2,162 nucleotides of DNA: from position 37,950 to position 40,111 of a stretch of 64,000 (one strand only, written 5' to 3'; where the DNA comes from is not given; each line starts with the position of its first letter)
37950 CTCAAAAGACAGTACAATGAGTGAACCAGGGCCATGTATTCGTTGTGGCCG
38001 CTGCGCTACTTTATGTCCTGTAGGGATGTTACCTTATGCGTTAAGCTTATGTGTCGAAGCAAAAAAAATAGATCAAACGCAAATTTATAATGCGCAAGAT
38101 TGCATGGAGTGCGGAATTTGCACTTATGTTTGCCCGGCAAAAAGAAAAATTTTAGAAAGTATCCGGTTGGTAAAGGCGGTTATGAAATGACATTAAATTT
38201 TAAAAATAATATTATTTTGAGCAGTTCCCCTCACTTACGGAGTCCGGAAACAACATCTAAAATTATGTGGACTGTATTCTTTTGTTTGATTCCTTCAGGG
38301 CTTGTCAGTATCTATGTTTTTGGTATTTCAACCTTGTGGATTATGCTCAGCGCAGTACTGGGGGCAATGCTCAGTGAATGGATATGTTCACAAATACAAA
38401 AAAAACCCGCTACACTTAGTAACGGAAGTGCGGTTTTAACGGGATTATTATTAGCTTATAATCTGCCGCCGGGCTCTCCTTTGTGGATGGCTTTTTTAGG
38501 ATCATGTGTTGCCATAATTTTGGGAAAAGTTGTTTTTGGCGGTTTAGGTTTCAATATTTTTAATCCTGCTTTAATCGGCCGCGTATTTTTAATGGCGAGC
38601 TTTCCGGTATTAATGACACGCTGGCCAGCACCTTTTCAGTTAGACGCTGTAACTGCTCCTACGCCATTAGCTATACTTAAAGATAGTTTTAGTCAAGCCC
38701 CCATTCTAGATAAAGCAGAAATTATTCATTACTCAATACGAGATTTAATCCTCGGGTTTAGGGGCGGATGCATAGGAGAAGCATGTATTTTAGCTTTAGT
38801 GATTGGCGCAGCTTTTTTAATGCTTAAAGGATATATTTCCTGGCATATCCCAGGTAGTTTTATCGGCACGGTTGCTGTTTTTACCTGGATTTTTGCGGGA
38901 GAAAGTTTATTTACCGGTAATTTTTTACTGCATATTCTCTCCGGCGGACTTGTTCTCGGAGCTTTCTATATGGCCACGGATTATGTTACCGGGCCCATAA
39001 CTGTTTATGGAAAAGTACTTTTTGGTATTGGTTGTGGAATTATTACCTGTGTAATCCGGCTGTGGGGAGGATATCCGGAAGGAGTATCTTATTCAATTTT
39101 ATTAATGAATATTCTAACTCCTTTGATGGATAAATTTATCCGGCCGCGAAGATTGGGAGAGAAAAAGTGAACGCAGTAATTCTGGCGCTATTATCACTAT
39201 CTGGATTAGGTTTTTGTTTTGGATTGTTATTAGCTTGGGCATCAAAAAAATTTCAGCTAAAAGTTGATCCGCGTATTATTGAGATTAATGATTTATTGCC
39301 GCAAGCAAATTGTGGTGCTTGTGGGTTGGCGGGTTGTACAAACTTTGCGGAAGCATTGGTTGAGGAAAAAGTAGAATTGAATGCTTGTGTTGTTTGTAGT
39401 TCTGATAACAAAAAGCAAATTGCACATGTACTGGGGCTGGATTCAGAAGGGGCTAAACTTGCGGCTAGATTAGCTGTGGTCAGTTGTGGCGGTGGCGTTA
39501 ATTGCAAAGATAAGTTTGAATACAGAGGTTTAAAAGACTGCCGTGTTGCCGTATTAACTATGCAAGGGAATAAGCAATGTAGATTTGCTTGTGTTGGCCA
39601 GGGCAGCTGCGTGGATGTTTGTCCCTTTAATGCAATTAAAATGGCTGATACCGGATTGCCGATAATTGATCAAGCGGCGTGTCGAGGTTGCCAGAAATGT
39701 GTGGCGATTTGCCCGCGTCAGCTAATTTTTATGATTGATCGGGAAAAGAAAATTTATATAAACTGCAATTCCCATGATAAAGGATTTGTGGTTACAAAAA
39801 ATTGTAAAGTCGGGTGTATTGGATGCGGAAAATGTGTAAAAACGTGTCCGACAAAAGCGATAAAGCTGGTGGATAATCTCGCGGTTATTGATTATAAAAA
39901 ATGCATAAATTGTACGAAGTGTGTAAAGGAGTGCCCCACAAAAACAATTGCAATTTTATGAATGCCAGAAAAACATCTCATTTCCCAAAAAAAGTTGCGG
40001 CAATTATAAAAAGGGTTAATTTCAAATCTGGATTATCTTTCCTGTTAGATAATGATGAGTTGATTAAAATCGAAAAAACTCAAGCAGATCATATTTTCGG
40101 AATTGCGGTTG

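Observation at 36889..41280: rnfC-rnfD-rnfB without rnfG/E/A, coupled to a RACo-like ASKHA ATPase gene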

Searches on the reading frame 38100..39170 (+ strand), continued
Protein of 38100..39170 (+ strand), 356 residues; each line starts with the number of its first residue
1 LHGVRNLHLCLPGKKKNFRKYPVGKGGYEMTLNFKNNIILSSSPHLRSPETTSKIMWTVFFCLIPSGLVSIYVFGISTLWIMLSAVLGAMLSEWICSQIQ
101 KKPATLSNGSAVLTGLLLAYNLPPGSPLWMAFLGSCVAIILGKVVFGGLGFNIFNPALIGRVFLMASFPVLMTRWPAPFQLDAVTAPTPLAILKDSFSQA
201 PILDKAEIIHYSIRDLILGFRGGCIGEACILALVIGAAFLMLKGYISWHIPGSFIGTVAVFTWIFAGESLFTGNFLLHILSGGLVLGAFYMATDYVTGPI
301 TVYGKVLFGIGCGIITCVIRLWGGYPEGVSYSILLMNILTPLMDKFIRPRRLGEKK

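Call 58: find_encoding_contigs(protein=P0213, flank=8000, max_places=1)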
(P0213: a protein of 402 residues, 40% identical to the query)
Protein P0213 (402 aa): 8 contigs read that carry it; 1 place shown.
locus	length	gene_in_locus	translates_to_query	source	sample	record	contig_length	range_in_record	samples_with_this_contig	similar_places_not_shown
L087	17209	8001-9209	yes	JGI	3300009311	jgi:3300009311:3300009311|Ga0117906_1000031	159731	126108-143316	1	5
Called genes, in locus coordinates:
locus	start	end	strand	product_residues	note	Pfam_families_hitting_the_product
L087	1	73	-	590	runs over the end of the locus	PF00664:ABC_membrane, PF00005:ABC_tran, PF00270:DEAD (weak), PF02463:SMC_N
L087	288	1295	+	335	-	PF01946:Thi4 (weak), PF00890:FAD_binding_2 (weak), PF01134:GIDA (faint), PF01266:DAO (faint), PF03486:HI0933_like (faint), PF07992:Pyr_redox_2, PF13738:Pyr_redox_3, PF00070:Pyr_redox, +2 more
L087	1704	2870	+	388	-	PF05977:MFS_3, PF07690:MFS_1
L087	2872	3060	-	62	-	-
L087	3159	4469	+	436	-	PF13375:RnfC_N, PF01512:Complex1_51K, PF10531:SLBB, PF13187:Fer4_9 (faint), PF12837:Fer4_6 (weak), PF12838:Fer4_7, PF13183:Fer4_8 (weak), PF13237:Fer4_10 (weak), +3 more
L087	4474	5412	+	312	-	PF03116:NQR2_RnfD_RnfE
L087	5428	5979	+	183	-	PF04205:FMN_bind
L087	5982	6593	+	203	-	PF02508:Rnf-Nqr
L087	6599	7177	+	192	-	PF02508:Rnf-Nqr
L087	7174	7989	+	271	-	PF04060:FeS, PF13237:Fer4_10, PF14697:Fer4_21 (weak), PF12797:Fer4_2 (weak), PF00037:Fer4, PF12837:Fer4_6 (weak)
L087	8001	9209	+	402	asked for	PF17651:Raco_middle, PF14574:RACo_C_ter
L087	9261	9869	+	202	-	PF00551:Formyl_trans_N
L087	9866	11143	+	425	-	PF00070:Pyr_redox (faint), PF01266:DAO (weak), PF01494:FAD_binding_3, PF01946:Thi4 (faint), PF03486:HI0933_like (faint), PF04820:Trp_halogenase (faint), PF07992:Pyr_redox_2, PF12831:FAD_oxidored (weak), +1 more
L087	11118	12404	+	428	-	PF03952:Enolase_N, PF00113:Enolase_C, PF13378:MR_MLE_C (weak)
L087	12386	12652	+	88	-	PF04977:DivIC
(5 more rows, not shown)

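Call 65: find_related_loci(query=window:38187-39167:+, collection=metagenome_contigs, flank=10000)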
Query window:38187-39167:+ (327 aa) in metagenome_contigs; peptide patterns used: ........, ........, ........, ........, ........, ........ (x = any residue, [..] = any of these).
600 stretches matched a pattern (row limit reached: there are more); 551 encode a relative of the query (tblastn E <= 1e-3); the best 80 are kept; 80 distinct loci.
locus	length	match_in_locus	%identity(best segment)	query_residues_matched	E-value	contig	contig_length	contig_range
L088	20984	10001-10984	72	4-325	1e-161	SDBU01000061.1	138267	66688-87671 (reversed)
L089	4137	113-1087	71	1-325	4e-157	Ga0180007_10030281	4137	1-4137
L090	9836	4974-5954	67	1-327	5e-143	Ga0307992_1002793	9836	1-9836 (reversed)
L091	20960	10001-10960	52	4-327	5e-108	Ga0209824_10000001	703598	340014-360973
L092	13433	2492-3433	52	7-327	5e-107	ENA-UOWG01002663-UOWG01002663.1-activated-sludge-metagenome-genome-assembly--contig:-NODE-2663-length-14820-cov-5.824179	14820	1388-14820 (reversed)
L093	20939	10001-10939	52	6-327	3e-106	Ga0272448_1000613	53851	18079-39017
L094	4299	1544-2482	50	7-327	3e-105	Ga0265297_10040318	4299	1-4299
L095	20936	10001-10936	51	6-327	1e-102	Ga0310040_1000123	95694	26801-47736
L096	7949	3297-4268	52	8-327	5e-102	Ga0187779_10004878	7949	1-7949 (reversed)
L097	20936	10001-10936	50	6-327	4e-101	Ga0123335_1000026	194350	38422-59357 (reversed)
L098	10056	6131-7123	50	8-326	1e-100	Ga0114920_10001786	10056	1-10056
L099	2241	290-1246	51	10-324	1e-105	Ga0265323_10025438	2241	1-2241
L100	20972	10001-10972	52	6-324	3e-100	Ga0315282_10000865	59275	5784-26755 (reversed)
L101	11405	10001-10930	54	11-320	2e-100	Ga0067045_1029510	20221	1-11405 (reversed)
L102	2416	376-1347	50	6-325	1e-103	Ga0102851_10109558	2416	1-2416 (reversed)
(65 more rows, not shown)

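Call 84: list_cluster_members(proteins=[P0001, window:38187-39167:+, window:36889-38187:+])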
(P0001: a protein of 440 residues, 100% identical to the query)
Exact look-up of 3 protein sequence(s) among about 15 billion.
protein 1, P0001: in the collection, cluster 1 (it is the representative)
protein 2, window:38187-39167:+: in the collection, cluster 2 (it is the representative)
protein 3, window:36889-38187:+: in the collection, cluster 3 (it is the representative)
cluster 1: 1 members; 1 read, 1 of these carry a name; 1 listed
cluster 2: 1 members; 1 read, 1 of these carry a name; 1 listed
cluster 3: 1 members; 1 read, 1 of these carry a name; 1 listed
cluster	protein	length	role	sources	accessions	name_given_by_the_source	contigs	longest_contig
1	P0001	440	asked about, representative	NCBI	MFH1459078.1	MAG: ASKHA domain-containing protein [Candidatus Omnitrophota bacterium]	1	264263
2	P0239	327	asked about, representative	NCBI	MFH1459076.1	MAG: RnfABCDGE type electron transport complex subunit D [Candidatus Omnitrophota ...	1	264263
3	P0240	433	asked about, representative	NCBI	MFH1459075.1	MAG: electron transport complex subunit RsxC [Candidatus Omnitrophota bacterium]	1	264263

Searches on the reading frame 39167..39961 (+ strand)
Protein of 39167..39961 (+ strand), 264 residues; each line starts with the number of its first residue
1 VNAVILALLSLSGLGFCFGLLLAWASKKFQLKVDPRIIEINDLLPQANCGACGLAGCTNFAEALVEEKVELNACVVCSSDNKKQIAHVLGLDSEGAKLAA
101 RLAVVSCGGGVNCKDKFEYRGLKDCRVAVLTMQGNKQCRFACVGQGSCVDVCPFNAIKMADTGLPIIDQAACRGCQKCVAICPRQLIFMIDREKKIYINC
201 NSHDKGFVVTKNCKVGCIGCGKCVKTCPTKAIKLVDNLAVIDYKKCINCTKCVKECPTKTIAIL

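Call 4: search_protein_families(library=pfam, proteins=[window:39167-39961:+], max_evalue=0.01)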
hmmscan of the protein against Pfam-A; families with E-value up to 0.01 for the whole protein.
window:39167-39961:+ (264 aa): 14 families
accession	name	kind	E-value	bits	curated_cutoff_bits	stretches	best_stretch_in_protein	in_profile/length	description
PF00037.32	Fer4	-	5.1e-17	61.3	21.1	4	240-261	2-23/24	4Fe-4S binding domain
PF12838.12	Fer4_7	-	1.2e-15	58.2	27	3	217-259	2-51/52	4Fe-4S dicluster domain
PF12837.12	Fer4_6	-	9.3e-14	51.1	25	3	239-258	2-21/24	4Fe-4S binding domain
PF13187.11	Fer4_9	-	3.7e-13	49.7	27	3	217-260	2-51/52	4Fe-4S dicluster domain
PF13237.11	Fer4_10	-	1.6e-12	47.6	25.5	3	216-257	8-53/53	4Fe-4S dicluster domain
PF04060.18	FeS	-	2.6e-12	46.7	23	1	44-75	1-32/33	Putative Fe-S cluster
PF13484.11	Fer4_16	-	4.3e-11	43.8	30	1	217-235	2-20/66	4Fe-4S double cluster binding domain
PF14697.11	Fer4_21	-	1.2e-10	41.8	35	3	141-189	7-59/59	4Fe-4S dicluster domain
PF25160.1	LdpA_Fe-S-bd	-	2e-10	40.7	27.6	3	147-190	8-46/49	LdpA Fe-S cluster-binding domain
PF12797.12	Fer4_2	-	2.4e-10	40.1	24.5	2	240-258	4-22/22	4Fe-4S binding domain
PF12800.12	Fer4_4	-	2.4e-07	30.9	24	1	217-229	4-16/17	4Fe-4S binding domain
PF12798.12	Fer4_3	-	7.7e-05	23.7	27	1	217-231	1-15/15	4Fe-4S binding domain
PF13370.11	Fer4_13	-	0.0001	23.3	24.5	0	167-193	1-25/58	4Fe-4S single cluster domain of Ferredoxin I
PF13534.11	Fer4_17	-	0.00029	21.8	22.2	1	171-229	1-58/61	4Fe-4S dicluster domain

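Call 5: search_protein_families(library=ncbifam, proteins=[window:39167-39961:+], max_evalue=0.01)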
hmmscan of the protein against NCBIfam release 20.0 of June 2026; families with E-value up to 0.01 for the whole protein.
window:39167-39961:+ (264 aa): 86 families (the best 25 are shown)
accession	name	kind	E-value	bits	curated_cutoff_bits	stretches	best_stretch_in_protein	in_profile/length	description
NF041836.1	rnfB_Methano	equivalog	7.9e-78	261.6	445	1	3-262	6-263/265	Rnf electron transport complex subunit RnfB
NF005505.0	PRK07118.1-4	equivalog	7.8e-76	255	378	1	3-262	6-263/265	Fe-S cluster domain-containing protein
NF005504.0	PRK07118.1-3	equivalog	6.7e-70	235.8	437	1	1-262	1-266/293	Fe-S cluster domain-containing protein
NF005506.0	PRK07118.1-5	equivalog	9e-64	215.6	388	1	3-263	5-264/279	Fe-S cluster domain-containing protein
NF005503.0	PRK07118.1-2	equivalog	3.3e-62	210.4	252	1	4-259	2-261/292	RnfABCDGE type electron transport complex subunit B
TIGR01944.1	rnfB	subfamily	9.6e-33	113.3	68.7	3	1-95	1-94/190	RnfABCDGE type electron transport complex subunit B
NF003475.0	PRK05113.1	equivalog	8.1e-30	104.1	203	3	1-97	1-96/190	electron transport complex subunit RsxB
NF005415.0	PRK06991.1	equivalog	3.6e-16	59.7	281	3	40-91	11-62/284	electron transport complex subunit RsxB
NF038196.1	ferrodoxin_EFR1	subfamily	4.5e-16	59.6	75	2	195-262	168-230/242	EFR1 family ferrodoxin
NF006446.0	PRK08764.1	equivalog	2.1e-15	56.9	220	1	39-93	11-65/139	Rnf electron transport complex subunit RnfB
TIGR04105.1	FeFe_hydrog_B1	subfamily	4.5e-15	55.3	450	2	200-262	99-160/462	monomeric [FeFe] hydrogenase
NF058577.1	FdxA_fam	equivalog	3.5e-13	49.5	65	2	216-259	8-51/52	4Fe-4S ferredoxin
NF045874.1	Vhu_polyferre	exception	1.2e-12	47.3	600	1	140-262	59-175/381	F420-non-reducing hydrogenase associated-polyferredoxin VhuB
NF007203.0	PRK09624.1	equivalog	2.6e-11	43.7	171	2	141-192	52-103/105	pyuvate ferredoxin oxidoreductase subunit delta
NF043069.1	T4HPD_activ_SAM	equivalog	4.1e-11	42.8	425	2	216-260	52-96/299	trans-4-hydroxy-L-proline dehydratase activase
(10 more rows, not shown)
